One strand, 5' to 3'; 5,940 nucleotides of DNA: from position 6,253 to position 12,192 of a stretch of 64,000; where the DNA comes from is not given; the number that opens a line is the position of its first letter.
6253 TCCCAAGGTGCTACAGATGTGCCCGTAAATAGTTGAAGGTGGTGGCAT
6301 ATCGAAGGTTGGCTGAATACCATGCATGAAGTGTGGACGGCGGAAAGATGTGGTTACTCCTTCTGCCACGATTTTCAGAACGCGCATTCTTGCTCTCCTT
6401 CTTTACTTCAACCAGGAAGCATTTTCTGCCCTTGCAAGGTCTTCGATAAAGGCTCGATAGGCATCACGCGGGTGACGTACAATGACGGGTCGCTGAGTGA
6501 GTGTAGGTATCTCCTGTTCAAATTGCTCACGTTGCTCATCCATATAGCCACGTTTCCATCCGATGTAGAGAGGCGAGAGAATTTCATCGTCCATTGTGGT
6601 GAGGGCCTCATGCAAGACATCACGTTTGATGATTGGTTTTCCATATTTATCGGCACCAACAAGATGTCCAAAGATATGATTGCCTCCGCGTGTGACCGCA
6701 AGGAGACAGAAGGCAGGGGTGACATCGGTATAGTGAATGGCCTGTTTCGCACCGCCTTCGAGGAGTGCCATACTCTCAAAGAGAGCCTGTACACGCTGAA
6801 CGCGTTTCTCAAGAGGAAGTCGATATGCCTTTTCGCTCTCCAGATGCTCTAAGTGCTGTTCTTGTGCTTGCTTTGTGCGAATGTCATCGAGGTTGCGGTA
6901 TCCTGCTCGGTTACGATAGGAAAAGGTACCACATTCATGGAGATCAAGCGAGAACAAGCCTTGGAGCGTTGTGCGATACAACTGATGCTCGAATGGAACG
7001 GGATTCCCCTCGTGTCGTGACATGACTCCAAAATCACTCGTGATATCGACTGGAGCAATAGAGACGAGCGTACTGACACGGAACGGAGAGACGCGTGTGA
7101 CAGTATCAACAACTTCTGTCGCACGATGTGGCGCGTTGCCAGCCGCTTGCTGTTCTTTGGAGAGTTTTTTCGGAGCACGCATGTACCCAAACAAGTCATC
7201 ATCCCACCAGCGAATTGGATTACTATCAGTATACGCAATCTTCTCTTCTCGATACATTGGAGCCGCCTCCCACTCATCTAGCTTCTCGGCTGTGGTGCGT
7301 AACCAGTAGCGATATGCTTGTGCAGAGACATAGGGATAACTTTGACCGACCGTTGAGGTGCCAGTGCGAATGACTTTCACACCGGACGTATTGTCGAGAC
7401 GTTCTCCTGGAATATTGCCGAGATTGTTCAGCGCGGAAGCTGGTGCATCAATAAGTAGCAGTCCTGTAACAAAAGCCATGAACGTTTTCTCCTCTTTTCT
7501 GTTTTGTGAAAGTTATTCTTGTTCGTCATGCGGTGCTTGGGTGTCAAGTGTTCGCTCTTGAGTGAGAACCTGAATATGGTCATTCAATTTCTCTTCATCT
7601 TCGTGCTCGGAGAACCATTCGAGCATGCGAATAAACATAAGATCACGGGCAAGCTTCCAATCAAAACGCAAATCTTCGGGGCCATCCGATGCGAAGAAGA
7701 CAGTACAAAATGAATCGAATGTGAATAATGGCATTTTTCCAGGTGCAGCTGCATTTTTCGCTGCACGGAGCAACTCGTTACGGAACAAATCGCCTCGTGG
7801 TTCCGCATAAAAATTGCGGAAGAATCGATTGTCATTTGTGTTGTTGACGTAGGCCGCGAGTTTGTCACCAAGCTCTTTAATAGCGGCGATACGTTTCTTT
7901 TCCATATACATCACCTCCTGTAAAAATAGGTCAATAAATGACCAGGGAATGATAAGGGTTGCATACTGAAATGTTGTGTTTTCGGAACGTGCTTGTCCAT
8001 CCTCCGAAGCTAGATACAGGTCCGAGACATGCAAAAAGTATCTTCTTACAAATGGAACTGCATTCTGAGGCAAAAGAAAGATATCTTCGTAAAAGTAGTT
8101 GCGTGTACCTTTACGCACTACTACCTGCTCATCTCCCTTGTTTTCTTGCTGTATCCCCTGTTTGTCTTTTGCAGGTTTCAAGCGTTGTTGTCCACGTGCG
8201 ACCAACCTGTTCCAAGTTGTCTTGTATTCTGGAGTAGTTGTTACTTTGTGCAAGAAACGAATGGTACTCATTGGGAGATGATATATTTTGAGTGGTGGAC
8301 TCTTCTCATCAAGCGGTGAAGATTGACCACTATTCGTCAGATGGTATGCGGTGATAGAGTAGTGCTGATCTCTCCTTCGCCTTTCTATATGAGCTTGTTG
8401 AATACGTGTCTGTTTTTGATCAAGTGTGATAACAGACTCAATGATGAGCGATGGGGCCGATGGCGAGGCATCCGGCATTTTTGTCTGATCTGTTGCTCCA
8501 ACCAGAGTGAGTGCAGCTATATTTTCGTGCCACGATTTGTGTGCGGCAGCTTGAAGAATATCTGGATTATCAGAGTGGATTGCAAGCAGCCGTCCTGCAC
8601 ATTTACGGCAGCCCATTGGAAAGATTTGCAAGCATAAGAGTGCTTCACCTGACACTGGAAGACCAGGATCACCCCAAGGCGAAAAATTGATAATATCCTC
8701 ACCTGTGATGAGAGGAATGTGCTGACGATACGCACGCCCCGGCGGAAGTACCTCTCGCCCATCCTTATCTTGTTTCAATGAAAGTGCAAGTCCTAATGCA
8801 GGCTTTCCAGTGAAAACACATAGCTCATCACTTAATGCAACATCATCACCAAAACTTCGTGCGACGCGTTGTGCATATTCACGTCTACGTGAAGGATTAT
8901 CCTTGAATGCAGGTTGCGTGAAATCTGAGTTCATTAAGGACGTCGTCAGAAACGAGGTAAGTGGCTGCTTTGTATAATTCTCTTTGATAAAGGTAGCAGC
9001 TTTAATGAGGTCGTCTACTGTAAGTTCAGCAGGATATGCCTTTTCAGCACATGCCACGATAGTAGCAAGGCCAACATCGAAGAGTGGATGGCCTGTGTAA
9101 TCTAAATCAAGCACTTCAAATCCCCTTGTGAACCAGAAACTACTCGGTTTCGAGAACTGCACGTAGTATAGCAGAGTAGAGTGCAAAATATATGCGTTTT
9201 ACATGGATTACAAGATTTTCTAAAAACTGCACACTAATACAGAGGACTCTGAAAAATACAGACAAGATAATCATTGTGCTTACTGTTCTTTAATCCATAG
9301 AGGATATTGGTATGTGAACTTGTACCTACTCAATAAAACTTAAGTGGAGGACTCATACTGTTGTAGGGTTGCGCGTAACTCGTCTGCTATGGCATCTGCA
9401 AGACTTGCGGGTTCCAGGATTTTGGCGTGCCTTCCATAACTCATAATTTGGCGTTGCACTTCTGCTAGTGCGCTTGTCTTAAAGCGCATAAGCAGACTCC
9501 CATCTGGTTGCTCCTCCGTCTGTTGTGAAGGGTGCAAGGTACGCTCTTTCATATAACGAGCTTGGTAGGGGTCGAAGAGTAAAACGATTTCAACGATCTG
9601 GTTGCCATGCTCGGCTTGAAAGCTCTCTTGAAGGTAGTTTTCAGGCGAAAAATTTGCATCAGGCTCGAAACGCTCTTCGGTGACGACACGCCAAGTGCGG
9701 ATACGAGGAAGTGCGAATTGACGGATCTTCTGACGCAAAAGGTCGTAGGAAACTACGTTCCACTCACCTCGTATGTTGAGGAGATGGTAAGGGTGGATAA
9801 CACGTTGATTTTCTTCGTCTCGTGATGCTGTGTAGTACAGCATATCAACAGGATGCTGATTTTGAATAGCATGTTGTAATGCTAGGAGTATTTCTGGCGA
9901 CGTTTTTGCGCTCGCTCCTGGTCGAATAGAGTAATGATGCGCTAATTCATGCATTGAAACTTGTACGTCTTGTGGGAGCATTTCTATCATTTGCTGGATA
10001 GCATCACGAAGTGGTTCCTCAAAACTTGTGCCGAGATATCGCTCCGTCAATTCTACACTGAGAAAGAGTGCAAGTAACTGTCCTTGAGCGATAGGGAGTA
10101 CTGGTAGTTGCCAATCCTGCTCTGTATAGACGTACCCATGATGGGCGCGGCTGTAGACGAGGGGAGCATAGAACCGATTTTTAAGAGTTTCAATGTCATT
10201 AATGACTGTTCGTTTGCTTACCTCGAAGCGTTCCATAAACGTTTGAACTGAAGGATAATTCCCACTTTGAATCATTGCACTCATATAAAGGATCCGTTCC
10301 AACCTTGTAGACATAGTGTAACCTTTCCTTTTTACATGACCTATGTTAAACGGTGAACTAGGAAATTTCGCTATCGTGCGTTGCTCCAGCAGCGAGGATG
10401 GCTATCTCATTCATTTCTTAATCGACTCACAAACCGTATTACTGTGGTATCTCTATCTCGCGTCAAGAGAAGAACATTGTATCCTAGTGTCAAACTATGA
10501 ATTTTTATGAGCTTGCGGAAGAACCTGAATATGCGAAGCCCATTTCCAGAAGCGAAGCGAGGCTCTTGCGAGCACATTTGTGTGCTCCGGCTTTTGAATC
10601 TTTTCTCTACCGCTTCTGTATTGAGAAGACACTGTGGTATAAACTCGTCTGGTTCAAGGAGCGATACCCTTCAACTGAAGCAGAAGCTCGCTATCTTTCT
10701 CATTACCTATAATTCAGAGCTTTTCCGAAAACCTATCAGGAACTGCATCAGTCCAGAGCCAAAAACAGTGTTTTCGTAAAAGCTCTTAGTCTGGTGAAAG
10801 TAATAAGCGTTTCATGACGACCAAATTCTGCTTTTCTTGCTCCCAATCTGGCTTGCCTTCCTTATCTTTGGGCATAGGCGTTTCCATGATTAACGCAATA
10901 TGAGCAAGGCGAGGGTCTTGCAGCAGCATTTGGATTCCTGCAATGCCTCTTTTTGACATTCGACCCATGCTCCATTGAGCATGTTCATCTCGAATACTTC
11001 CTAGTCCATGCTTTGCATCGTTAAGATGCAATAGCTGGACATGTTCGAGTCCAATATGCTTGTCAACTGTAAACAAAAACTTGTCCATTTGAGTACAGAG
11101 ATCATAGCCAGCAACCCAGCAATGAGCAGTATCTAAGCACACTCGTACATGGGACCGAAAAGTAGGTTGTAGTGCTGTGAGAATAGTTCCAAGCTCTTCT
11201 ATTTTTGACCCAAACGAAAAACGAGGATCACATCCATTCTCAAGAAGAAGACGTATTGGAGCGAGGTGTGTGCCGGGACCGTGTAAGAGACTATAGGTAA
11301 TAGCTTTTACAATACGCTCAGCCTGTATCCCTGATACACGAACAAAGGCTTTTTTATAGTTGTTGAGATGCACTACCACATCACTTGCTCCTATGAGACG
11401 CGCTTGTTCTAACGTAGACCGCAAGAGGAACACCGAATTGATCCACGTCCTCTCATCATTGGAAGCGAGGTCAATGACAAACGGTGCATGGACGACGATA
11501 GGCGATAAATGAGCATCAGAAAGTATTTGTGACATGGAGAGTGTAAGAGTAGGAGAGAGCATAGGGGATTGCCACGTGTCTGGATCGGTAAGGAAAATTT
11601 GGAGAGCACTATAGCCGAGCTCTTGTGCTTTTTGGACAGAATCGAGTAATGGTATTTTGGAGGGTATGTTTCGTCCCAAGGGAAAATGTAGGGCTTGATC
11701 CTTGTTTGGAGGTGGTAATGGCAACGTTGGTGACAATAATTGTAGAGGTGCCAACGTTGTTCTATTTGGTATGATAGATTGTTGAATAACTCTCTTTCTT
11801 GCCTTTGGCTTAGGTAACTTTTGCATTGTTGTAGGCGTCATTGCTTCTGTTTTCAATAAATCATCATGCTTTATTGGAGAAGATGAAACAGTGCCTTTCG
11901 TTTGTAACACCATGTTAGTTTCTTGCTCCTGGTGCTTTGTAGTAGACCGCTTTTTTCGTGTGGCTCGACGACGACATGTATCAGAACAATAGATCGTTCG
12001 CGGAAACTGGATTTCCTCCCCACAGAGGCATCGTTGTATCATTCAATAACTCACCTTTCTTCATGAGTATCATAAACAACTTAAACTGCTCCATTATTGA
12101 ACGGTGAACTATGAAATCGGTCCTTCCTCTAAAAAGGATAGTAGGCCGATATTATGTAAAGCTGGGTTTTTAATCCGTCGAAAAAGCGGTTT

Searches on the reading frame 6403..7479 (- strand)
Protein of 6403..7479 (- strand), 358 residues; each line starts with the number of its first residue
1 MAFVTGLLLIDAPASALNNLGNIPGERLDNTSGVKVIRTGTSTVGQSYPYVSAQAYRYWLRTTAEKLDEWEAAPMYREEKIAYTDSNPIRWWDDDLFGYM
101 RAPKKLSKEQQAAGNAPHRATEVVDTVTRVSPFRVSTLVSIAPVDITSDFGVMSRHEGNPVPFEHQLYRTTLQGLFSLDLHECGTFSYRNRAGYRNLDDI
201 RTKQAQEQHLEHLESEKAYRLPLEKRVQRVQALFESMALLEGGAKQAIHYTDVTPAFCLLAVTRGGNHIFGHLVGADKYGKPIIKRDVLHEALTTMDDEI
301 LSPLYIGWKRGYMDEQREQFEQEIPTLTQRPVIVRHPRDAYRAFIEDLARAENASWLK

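Call 43: search_protein_families(library=pfam, proteins=[window:6403-7479:-], max_evalue=0.001)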
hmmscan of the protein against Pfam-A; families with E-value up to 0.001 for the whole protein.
window:6403-7479:- (358 aa): 1 family
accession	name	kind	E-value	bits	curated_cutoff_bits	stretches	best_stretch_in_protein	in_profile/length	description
PF01905.21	DevR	-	5e-08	32.8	23.8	1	14-257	9-241/270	CRISPR-associated negative auto-regulator DevR/Csa2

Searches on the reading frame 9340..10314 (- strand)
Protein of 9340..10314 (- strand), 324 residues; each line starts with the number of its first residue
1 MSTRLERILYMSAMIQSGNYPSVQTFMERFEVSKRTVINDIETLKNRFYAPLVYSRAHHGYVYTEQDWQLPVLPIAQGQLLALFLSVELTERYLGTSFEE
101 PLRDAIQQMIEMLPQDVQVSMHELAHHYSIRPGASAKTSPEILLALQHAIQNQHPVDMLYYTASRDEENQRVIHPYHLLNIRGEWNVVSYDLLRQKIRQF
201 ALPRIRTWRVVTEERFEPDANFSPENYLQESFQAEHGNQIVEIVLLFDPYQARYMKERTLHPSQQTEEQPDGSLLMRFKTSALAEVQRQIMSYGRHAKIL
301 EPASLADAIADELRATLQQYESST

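Call 43: search_protein_families(library=pfam, proteins=[window:9340-10314:-], max_evalue=0.001)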
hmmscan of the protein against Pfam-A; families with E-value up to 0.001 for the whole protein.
window:9340-10314:- (324 aa): 4 families
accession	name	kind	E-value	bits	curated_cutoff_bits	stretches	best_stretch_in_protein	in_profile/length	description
PF25583.1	WCX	-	8.5e-19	68.1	23.9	1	241-317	3-76/76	WCX domain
PF13280.12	WYL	-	3.9e-17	62.4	21.8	1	141-210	1-70/70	WYL domain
PF08279.18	HTH_11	-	3.1e-08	33.8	25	1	4-61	1-54/55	HTH domain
PF08220.18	HTH_DeoR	-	8.9e-07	29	21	0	10-64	4-54/57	DeoR-like helix-turn-helix domain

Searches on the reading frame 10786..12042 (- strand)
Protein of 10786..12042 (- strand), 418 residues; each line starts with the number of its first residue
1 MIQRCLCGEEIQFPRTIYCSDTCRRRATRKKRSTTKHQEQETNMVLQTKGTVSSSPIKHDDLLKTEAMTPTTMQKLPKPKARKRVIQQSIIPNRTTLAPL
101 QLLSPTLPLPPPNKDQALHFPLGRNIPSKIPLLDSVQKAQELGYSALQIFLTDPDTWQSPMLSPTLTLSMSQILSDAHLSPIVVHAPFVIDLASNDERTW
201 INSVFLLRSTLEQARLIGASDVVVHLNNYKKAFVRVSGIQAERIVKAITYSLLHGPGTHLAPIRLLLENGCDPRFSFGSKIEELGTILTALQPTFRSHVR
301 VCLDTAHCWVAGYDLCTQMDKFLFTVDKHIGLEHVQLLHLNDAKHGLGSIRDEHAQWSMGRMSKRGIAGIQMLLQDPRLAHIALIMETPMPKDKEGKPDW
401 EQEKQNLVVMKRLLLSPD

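Call 43: search_protein_families(library=pfam, proteins=[window:10786-12042:-], max_evalue=0.001)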
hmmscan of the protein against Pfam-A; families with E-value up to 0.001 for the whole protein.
window:10786-12042:- (418 aa): 1 family
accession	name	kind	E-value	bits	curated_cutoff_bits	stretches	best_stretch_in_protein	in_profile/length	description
PF01261.30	AP_endonuc_2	-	5e-26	92.4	31.1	1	136-403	1-242/249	Xylose isomerase-like TIM barrel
